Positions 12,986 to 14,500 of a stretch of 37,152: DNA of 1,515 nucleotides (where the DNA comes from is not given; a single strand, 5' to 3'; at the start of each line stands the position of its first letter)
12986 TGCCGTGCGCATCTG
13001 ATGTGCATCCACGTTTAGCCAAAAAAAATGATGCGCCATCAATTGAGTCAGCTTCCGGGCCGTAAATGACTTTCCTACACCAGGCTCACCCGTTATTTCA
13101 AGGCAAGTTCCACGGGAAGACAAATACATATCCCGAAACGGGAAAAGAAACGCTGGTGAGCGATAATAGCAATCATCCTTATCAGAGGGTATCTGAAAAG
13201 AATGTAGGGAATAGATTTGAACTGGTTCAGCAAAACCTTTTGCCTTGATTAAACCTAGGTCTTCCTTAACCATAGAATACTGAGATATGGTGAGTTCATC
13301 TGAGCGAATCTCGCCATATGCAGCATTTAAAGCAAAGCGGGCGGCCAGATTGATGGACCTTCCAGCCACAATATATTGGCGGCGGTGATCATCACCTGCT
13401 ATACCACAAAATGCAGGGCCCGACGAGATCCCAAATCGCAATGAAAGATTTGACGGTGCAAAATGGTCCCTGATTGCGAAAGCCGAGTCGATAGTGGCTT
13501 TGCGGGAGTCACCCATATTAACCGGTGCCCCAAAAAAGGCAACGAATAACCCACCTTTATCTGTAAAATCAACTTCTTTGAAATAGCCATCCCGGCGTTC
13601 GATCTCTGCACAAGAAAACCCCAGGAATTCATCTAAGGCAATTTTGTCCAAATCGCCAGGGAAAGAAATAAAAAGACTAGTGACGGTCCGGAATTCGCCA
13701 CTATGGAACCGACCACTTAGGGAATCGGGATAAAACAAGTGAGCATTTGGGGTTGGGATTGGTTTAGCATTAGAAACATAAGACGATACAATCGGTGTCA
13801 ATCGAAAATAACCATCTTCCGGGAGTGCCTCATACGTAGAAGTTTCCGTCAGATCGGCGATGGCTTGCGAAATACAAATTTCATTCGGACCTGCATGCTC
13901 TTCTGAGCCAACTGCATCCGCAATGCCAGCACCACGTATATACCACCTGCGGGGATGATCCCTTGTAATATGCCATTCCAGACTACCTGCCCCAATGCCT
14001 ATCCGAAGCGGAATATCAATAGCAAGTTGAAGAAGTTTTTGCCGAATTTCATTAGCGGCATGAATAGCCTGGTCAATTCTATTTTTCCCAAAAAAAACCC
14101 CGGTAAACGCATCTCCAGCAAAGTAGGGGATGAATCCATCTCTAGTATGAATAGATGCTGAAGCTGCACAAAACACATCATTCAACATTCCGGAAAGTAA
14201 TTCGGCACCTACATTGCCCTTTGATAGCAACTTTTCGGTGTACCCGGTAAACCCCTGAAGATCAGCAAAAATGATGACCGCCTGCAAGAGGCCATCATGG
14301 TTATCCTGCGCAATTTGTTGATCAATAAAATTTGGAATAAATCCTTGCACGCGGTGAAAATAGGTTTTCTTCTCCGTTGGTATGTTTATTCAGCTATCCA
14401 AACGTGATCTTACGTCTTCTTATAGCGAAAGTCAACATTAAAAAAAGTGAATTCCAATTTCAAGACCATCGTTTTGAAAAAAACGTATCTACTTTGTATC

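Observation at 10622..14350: Tandem cyclase domains with complementary C1/C2-like degeneracy, fused to a STAND NTPase and a TPR array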

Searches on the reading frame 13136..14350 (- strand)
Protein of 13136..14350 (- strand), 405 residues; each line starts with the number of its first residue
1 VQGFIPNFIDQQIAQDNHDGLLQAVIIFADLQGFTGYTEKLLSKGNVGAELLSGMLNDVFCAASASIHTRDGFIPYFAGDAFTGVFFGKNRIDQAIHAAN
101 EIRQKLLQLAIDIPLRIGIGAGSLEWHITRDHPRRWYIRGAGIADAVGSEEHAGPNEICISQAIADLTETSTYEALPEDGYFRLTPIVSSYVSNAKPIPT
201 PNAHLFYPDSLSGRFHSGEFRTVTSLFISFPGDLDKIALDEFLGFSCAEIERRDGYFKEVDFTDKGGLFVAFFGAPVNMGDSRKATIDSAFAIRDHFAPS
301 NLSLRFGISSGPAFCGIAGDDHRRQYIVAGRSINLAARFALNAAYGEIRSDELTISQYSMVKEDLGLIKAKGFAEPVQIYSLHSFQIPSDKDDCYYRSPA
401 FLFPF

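Call 33: predict_structure(alignment_id=A1)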
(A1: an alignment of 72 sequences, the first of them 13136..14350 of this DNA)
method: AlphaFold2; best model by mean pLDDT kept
length: 405 residues; sequences in the alignment: 72
mean_pLDDT: 92.1   pTM: 0.89
mean pLDDT of the five models: 92.1, 92.0, 91.5, 91.3, 90.9
residues with pLDDT >= 90: 320; 70-90: 69; 50-70: 16; < 50: 0
segments of 3 or more residues with pLDDT < 50: none
pLDDT, mean of each block of 10 residues (from residue 1): 95 97 97 89 90 92 95 92 96 96 91 93 97 95 96 97 92 91 88 85 93 86 97 94 97 94 92 90 96 95 95 94 94 95 97 94 95 90 84 60 67
secondary structure, 60 per line:
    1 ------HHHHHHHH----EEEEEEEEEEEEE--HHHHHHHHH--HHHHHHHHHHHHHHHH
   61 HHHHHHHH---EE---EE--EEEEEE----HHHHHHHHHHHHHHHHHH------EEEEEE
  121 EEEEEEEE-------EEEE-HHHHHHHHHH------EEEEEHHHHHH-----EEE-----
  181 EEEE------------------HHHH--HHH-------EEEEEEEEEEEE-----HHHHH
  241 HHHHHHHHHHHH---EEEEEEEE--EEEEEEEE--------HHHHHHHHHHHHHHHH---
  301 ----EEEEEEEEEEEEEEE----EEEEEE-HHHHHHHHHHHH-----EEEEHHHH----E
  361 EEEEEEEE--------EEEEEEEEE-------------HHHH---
elements in order: H7-14 E19-31 H34-42 H45-68 E81-86 H91-108 E115-128 E136-139 H141-150 E157-161 H162-167 E173-175 E181-184 H203-206 E219-230 H236-252 E256-263 E266-273 H282-297 E305-319 E324-329 H331-342 E348-351 H352-355 E360-368 E377-385 H399-402
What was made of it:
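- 13700..13795 (-): C1-C2 linker (aa 186-217). AF2 model (call 33).
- The AF2 model of aa 1-405 has pLDDT 92.1 and pTM 0.89 (call 33).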

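Call 38: search_solved_structures(query=A1, max_evalue=0.001, show_alignments=2)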
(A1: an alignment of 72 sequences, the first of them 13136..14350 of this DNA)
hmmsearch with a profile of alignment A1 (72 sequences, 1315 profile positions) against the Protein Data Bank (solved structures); distinct sequences matched with E-value up to 0.001: 266 (the best 60 are shown).
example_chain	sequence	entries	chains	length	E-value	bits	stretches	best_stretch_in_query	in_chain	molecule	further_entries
9qhb_A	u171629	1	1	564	5.3e-93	315.9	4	918-1187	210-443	Engineered tetratricopeptide repeat protein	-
4cm0_A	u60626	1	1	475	1e-67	232.1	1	20-405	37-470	SOLUBLE ADENYLYL CYCLASE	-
4cm2_A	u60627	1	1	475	1.1e-67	232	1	20-405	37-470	ADENYLATE CYCLASE TYPE 10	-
4clf_A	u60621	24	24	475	1.1e-67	232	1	20-405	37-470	ADENYLATE CYCLASE TYPE 10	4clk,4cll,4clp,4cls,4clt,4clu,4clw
4oya_A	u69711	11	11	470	3.2e-67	230.5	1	20-402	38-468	Adenylate cyclase type 10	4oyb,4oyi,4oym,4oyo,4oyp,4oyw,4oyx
8bu0_A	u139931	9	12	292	5.8e-56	193.2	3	956-1107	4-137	Consensus tetratricopeptide repeat protein | Crystal structure of an 8-repeat consensus TPR superhelix with Zinc. | Monomer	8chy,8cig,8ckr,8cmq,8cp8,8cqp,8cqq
5a7d_B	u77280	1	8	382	2.9e-45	157.7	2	1051-1190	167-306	PINS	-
3sf4_A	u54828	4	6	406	1.6e-43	151.9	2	974-1172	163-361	G-protein-signaling modulator 2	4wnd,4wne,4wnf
4wng_A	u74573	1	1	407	1.7e-43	151.9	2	974-1172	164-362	G-protein-signaling modulator 2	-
4a1s_A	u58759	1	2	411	5.8e-43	150.1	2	975-1148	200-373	PARTNER OF INSCUTEABLE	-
6hc2_A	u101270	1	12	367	8.5e-43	149.6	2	974-1168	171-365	G-protein-signaling modulator 2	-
5a6c_A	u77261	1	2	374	4e-42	147.3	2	974-1155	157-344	G-PROTEIN-SIGNALING MODULATOR 2, AFADIN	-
9qhc_A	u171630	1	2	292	2.5e-41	144.7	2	918-1107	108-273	Engineered tetratricopeptide repeat protein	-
3ro2_A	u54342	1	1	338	7.8e-41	143.1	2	974-1152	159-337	G-protein-signaling modulator 2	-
4g2v_A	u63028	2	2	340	8e-41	143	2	974-1152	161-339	G-protein-signaling modulator 2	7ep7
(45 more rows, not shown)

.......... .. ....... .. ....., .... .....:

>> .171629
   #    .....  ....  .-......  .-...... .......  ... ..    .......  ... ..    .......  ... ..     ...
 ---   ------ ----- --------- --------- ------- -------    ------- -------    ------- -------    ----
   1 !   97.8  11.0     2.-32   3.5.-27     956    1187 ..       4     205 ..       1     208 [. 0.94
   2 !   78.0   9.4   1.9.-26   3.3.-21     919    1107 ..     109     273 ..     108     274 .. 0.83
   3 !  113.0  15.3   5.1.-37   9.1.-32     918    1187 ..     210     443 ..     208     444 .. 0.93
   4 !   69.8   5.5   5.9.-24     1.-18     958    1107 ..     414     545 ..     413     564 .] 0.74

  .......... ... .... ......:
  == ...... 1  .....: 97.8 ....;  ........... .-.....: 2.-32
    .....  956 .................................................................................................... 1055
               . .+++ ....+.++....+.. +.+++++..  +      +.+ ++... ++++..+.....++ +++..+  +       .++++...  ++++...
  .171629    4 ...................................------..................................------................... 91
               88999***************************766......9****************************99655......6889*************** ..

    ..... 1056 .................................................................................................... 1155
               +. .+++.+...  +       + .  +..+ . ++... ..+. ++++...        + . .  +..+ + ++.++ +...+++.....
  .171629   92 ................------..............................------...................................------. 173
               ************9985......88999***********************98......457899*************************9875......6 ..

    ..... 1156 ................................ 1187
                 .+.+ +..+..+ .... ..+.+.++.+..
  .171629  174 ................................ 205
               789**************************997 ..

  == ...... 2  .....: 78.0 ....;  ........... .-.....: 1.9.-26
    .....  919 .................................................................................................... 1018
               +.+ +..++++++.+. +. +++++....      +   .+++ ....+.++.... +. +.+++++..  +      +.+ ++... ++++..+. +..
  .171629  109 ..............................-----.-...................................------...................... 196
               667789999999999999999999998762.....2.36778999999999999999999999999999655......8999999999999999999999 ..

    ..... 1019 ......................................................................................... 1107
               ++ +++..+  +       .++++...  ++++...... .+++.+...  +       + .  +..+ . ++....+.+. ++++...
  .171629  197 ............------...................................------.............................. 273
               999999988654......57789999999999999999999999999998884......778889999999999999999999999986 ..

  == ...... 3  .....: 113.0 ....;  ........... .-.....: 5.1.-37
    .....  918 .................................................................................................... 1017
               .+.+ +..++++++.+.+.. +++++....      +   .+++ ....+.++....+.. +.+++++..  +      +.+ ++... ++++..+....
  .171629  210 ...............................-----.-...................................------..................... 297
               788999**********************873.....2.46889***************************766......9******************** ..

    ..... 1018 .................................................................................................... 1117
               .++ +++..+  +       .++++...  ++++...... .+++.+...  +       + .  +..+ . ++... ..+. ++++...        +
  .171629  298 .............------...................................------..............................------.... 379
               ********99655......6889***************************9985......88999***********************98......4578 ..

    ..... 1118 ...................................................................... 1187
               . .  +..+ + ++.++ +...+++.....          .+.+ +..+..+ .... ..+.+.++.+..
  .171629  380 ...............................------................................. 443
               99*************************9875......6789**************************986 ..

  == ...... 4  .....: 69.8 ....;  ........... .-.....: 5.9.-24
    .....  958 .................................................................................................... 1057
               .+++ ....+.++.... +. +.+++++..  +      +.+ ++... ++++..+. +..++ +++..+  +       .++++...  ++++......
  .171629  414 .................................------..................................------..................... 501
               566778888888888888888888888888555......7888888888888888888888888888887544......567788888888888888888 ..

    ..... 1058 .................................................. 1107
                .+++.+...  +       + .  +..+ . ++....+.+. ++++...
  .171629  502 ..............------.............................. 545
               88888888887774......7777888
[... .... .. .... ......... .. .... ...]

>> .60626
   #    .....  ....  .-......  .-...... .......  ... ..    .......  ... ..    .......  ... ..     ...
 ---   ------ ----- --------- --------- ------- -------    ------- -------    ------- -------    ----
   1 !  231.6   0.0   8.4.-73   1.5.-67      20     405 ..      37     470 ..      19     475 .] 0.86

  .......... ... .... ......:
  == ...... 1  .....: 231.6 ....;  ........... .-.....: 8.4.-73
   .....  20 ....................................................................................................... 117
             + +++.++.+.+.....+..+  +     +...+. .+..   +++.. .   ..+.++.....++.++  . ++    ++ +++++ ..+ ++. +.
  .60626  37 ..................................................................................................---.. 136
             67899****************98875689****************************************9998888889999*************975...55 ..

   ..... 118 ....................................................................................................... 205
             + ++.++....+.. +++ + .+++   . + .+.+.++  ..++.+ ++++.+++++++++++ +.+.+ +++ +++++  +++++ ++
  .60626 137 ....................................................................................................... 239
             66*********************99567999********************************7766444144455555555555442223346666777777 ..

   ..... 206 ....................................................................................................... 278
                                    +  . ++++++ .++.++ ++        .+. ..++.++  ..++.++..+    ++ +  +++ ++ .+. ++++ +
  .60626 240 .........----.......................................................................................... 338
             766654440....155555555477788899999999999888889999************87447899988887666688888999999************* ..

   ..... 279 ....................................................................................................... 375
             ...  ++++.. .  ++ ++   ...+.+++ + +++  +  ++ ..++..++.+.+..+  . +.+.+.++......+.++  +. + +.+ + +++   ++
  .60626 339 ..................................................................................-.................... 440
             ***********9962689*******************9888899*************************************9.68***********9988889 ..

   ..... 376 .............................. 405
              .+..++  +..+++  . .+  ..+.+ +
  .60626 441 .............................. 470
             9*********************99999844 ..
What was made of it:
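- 13700..13795 (-): It aligns with the sAC linker within the single profile stretch (call 38).
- Closest known: Mammalian membrane adenylyl cyclases. Different: Sequence similarity is much lower than to sAC (AC8 E 6e-26 against 1e-67, call 38).
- That compares with 1e-34 for CyaB, 5e-30 for CyaC and 6e-26 for AC8 (call 38). The PycC hits are partial, generic cyclase-domain similarity, far weaker than the sAC match (E 1e-67, call 38).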

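Call 39: fold_search(model_id=the predicted structure, library=pdb)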
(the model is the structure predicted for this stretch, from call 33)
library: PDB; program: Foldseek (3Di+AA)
matches with E <= 10: 1146; with E <= 0.001: 197
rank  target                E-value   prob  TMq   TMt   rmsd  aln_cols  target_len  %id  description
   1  4clt                  2.9e-29  1.00  0.79  0.70   4.1       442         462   23  Crystal structure of human soluble Adenylyl Cyclase with adenosine-3', 5'-cyclic-monophosphate and pyrophosphate (released 2014-03-05)
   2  4usu                  6.2e-29  1.00  0.81  0.72   4.3       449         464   21  Crystal structure of human soluble Adenylyl Cyclase in complex with alpha,beta-methyleneadenosine-5'-triphosphate (released 2014-07-30)
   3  4clp                  6.9e-29  1.00  0.79  0.71   4.2       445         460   22  Crystal structure of human soluble Adenylyl Cyclase complex with adenosine-3',5'-cyclic-monophosphate (released 2014-03-05)
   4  5d0r                  1.5e-28  1.00  0.77  0.68   6.2       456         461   21  Crystal structure of human soluble Adenylyl Cyclase with the inhibitor bithionol (released 2016-03-16)
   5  4cm0                  1.8e-28  1.00  0.80  0.71   4.0       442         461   22  Crystal structure of human soluble Adenylyl Cyclase with alpha,beta- methyleneadenosine-5'-triphosphate soaked with bica (released 2014-03-05)
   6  8co7                  1.8e-28  1.00  0.79  0.70   4.0       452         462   22  Crystal structure of human soluble adenylyl cyclase (sAC) in complex with inhibitor TDI-09066 (released 2024-01-03)
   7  4clk                  2.0e-28  1.00  0.80  0.71   3.9       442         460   22  Crystal structure of human soluble Adenylyl Cyclase in complex with alpha,beta-methyleneadenosine-5'-triphosphate (released 2014-03-05)
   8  4clw                  3.0e-28  1.00  0.79  0.70   4.2       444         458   22  Crystal structure of human soluble Adenylyl Cyclase in complex with alpha,beta-methyleneadenosine-5'-triphosphate soaked (released 2014-03-05)
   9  4usw                  3.2e-28  1.00  0.78  0.70   4.3       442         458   22  Crystal structure of human soluble Adenylyl Cyclase with ATP (released 2014-07-30)
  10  5iv4                  3.2e-28  1.00  0.78  0.69   6.1       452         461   22  Crystal structure of the human soluble adenylyl cyclase in complex with the allosteric inhibitor LRE1 (released 2016-08-17)
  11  4cls                  4.5e-28  1.00  0.80  0.72   4.0       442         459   21  Crystal structure of human soluble Adenylyl Cyclase with Pyrophosphate (released 2014-03-05)
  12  4clz                  6.3e-28  1.00  0.76  0.68   6.0       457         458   21  Crystal structure of human soluble Adenylyl Cyclase with Inhibitor 4, 4'-Diisothiocyano-2,2'-stilbenedisulfonic acid (released 2014-03-05)
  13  4ust                  1.0e-27  1.00  0.76  0.68   6.3       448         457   21  Crystal structure of human soluble Adenylyl Cyclase with pyrophosphate resulting from soaking with GTP and Magnesium (released 2014-07-30)
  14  8coj                  4.1e-27  1.00  0.77  0.69   6.1       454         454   22  Crystal structure of human soluble adenylyl cyclase catalytic domain in complex with the inhibitor TDI-10228 (released 2023-04-26)
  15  8cnh                  5.2e-27  1.00  0.79  0.71   3.8       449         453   22  Crystal structure of human soluble adenylyl cyclase (sAC) in complex with inhibitor TDI-10512 (released 2023-04-26)
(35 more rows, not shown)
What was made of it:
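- On Class III nucleotidyl cyclase, C1/C2-type pseudo-heterodimer: AF2 plus Foldseek covers both domains (calls 33, 39). Global superposition on sAC crystal structures gives TMq 0.76-0.81 and rmsd about 4 A over about 445 columns (call 39).
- Closest known: Soluble adenylyl cyclase, ADCY10. Same: It is the best sequence match (E 1e-67, one stretch over sAC 37-470) and the best fold match (TM about 0.8) (calls 38, 39).
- Closest known: Mammalian membrane adenylyl cyclases. Same: The soluble domains are the second-best fold class (TMq about 0.7, call 39).
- Checked: The AF2 model of aa 1-405 (pLDDT 92.1, pTM 0.89) superposes over both domains on sAC crystal structures (calls 33, 39).
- Its 24 best PDB fold matches are all human sAC over both domains (TMq 0.76-0.81), followed by tmAC soluble domains (call 39). 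6YII is among the fold matches (call 39, rank 37). 6YII matches much worse than sAC (TMq 0.57 against 0.8, call 39).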

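Call 58: search_protein_representatives(protein=window:13136-14350:-)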
Query: 405 residues. Proteins with E-value up to 0.001 (for the whole library): 11557; up to 1e-10: 4257; up to 1e-30: 595. The best 150 are listed.
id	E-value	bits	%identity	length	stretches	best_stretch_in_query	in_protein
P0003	1.2e-164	564.8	64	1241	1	1-405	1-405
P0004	4.0e-111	388.6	51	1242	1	1-383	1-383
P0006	4.5e-111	388.4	46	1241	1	1-398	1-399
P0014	1.3e-106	373.7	46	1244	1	1-400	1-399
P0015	4.4e-99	348.9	46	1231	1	1-400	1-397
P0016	2.3e-97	343.2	44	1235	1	1-401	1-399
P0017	1.8e-93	330.4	45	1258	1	1-386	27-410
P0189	2.0e-58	215.0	36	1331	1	2-383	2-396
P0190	7.3e-58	213.2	37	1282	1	3-384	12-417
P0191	7.2e-57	209.9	36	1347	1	2-384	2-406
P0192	8.8e-56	206.3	37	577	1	1-384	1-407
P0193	7.9e-55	203.2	36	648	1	4-382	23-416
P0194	1.3e-54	202.4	36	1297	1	3-376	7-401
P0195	1.9e-53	198.6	34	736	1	3-382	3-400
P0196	1.2e-52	196.0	35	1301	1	3-390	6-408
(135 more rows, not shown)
